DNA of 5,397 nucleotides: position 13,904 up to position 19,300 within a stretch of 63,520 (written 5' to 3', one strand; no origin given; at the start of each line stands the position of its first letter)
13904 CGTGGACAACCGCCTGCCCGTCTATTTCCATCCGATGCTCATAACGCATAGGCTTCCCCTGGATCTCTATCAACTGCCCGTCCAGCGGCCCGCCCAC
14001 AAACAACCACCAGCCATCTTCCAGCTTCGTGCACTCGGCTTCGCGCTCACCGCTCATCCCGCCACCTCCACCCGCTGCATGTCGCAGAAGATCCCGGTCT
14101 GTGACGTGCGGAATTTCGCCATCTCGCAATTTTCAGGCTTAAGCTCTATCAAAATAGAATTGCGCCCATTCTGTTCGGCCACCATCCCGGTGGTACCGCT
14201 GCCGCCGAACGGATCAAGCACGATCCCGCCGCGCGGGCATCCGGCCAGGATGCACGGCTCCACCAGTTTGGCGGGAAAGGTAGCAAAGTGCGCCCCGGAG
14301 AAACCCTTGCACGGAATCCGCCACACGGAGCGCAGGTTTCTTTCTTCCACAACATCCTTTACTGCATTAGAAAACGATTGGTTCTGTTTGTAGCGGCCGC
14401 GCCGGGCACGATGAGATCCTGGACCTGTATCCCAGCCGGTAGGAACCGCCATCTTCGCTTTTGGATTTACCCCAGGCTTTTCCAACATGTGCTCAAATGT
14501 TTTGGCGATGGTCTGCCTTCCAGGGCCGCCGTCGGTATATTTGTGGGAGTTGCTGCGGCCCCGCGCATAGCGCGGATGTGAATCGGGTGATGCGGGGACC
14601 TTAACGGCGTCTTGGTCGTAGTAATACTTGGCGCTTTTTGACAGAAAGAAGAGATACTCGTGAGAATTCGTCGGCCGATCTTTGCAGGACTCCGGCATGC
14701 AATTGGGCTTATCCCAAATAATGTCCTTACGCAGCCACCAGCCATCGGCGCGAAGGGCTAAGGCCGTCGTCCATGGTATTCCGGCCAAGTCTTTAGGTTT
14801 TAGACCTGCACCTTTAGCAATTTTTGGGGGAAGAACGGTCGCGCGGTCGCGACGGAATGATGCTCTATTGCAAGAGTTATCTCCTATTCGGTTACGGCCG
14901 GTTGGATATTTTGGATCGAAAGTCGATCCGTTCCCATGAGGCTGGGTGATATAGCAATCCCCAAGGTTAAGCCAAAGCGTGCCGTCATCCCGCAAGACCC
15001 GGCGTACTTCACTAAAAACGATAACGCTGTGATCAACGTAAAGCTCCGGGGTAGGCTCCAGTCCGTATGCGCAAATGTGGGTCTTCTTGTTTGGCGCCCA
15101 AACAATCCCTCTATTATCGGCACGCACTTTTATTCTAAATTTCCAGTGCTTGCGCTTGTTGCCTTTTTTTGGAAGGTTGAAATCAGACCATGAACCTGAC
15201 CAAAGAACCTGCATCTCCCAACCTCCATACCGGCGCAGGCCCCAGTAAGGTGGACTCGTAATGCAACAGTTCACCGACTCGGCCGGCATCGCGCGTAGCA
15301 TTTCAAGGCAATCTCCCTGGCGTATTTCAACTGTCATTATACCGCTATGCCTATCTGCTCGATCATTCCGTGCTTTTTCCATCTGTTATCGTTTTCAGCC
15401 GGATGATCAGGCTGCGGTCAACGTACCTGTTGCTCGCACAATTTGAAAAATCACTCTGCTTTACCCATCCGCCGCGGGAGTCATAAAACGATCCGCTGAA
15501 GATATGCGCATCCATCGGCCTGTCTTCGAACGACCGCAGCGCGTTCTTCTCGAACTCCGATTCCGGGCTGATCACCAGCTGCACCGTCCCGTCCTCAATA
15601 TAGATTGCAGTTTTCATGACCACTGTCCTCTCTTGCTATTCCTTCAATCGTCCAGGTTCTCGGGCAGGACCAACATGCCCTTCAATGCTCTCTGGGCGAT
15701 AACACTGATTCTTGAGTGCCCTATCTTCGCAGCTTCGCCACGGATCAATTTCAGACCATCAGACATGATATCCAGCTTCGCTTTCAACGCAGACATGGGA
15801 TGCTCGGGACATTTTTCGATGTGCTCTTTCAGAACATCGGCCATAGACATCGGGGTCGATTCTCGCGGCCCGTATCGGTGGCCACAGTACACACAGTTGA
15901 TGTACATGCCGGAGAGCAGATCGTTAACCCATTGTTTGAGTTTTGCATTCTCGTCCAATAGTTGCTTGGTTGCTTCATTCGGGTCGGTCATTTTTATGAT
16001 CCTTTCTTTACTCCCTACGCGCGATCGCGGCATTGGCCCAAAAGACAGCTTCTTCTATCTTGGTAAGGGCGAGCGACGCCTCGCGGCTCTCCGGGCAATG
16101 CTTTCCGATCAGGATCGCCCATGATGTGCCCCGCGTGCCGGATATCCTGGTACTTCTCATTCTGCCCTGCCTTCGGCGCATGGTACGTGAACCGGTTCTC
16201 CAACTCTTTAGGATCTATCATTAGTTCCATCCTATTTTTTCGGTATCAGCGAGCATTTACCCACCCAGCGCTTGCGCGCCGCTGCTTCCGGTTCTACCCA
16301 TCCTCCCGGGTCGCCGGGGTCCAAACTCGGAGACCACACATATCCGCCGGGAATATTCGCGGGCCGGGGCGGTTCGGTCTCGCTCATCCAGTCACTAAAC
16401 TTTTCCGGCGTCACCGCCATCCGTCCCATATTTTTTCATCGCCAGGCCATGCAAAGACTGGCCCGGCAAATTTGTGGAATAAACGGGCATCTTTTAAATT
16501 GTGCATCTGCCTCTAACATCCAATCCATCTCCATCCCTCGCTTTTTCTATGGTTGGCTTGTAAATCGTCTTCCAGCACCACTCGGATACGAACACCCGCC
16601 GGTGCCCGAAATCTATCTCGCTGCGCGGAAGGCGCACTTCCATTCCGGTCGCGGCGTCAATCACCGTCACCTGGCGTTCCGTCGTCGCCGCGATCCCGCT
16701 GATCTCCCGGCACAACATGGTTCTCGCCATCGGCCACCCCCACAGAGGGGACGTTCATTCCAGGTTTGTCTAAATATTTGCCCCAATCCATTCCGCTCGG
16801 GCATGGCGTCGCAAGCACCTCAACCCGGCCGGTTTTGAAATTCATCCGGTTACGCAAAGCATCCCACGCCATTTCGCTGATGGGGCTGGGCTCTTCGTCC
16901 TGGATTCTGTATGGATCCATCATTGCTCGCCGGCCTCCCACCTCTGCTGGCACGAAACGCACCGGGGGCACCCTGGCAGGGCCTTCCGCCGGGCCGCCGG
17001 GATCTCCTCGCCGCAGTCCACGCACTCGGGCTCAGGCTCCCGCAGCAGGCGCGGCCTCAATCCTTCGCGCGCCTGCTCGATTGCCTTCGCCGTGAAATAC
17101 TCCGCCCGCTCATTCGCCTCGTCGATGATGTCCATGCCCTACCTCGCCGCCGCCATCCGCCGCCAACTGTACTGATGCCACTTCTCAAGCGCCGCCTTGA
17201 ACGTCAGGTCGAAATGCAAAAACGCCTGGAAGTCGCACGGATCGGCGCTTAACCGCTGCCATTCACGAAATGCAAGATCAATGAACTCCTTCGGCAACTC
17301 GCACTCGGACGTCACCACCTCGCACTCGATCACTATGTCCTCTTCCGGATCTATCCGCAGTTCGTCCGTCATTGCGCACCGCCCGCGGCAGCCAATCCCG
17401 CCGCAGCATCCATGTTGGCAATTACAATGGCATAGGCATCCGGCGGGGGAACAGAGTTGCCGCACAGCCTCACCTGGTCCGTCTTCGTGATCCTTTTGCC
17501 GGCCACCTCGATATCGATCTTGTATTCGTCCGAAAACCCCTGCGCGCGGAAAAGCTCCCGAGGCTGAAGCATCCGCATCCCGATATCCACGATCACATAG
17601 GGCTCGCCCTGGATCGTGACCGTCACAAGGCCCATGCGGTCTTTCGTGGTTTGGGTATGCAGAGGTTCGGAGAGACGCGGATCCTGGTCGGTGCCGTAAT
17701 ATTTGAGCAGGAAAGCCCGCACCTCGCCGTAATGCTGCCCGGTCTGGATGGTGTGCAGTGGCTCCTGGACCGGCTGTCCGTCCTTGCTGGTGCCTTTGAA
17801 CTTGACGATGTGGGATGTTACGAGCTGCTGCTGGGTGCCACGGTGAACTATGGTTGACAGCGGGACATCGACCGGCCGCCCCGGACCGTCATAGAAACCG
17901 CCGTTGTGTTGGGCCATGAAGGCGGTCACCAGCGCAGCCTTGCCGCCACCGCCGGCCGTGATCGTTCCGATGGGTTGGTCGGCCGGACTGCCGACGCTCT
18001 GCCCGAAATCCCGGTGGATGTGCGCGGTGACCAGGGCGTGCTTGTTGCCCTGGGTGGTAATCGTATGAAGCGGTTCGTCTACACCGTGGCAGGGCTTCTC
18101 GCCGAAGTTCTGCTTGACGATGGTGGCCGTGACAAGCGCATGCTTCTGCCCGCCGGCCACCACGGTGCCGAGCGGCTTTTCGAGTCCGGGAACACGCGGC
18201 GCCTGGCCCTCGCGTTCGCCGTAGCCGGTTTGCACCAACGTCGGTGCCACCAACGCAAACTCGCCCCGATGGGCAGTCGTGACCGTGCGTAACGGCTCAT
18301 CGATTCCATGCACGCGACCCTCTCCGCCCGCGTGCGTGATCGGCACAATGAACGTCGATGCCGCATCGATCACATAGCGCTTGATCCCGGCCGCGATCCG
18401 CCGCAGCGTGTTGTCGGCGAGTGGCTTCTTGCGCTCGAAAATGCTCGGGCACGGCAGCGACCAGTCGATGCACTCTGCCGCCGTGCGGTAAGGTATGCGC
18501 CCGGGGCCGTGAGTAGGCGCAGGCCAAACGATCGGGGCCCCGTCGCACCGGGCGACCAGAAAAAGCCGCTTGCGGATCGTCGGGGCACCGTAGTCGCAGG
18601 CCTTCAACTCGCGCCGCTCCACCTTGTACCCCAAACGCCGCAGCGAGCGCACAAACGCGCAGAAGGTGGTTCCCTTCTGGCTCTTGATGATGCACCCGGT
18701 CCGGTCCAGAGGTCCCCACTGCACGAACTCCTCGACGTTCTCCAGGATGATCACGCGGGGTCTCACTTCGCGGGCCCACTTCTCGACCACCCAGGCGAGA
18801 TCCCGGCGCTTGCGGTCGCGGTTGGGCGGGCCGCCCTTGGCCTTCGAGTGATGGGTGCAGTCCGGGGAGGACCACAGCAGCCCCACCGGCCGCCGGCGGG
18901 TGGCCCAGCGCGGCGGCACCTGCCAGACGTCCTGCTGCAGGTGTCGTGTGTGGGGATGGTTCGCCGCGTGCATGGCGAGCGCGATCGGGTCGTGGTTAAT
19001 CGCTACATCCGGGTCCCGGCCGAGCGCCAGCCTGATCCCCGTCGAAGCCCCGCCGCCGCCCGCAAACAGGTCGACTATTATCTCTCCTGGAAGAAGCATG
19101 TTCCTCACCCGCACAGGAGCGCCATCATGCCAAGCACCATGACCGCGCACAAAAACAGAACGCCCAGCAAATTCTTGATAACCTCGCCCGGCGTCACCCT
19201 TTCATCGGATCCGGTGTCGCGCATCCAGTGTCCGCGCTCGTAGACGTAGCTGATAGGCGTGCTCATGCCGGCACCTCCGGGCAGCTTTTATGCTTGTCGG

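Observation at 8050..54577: Ten same-orientation copies of a 24-nt GTGG-headed palindrome (REP-like element) spread through a phage genome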

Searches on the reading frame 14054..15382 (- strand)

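Call 39: search_protein_families(library=phrogs, proteins=[window:14054-15382:-], max_evalue=0.00001)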
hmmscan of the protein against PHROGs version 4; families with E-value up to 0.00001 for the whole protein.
window:14054-15382:- (442 aa): 7 families
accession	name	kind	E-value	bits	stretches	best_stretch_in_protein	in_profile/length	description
phrog_67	-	other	1.9e-71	243.2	1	15-428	121-345/743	DNA methyltransferase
phrog_498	-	other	1.4e-20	74.4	1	207-427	287-421/633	DNA methyltransferase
phrog_3008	-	other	1.4e-16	61.5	1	339-427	123-212/244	DNA methyltransferase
phrog_12517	-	unknown function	1.5e-13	51.6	1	365-423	86-144/316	-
phrog_18146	-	other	5.8e-11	42.9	0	368-416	52-101/452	DNA methyltransferase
phrog_6025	-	other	1.1e-07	32.7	0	15-48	9-42/192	DNA methyltransferase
phrog_12862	-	unknown function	2.3e-06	28.6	0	17-68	2-51/149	-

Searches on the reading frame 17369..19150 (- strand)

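Call 39: search_protein_families(library=phrogs, proteins=[window:17369-19150:-], max_evalue=0.00001)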
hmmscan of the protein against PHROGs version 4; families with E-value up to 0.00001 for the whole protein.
window:17369-19150:- (593 aa): 6 families
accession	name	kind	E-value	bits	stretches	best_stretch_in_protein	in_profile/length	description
phrog_116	-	other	2.1e-101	341.5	1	18-585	203-495/779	DNA methyltransferase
phrog_23072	-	other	7.7e-88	296.7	1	245-584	52-392/400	DNA methyltransferase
phrog_29443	-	unknown function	5.9e-46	157.8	1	23-171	3-151/273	-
phrog_363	-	other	3.4e-41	142.4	1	15-204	46-217/327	DNA methyltransferase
phrog_5999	-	other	1.1e-27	97.2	1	24-123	4-104/109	DNA methyltransferase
phrog_13621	-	unknown function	4.3e-25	89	1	508-581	37-110/121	-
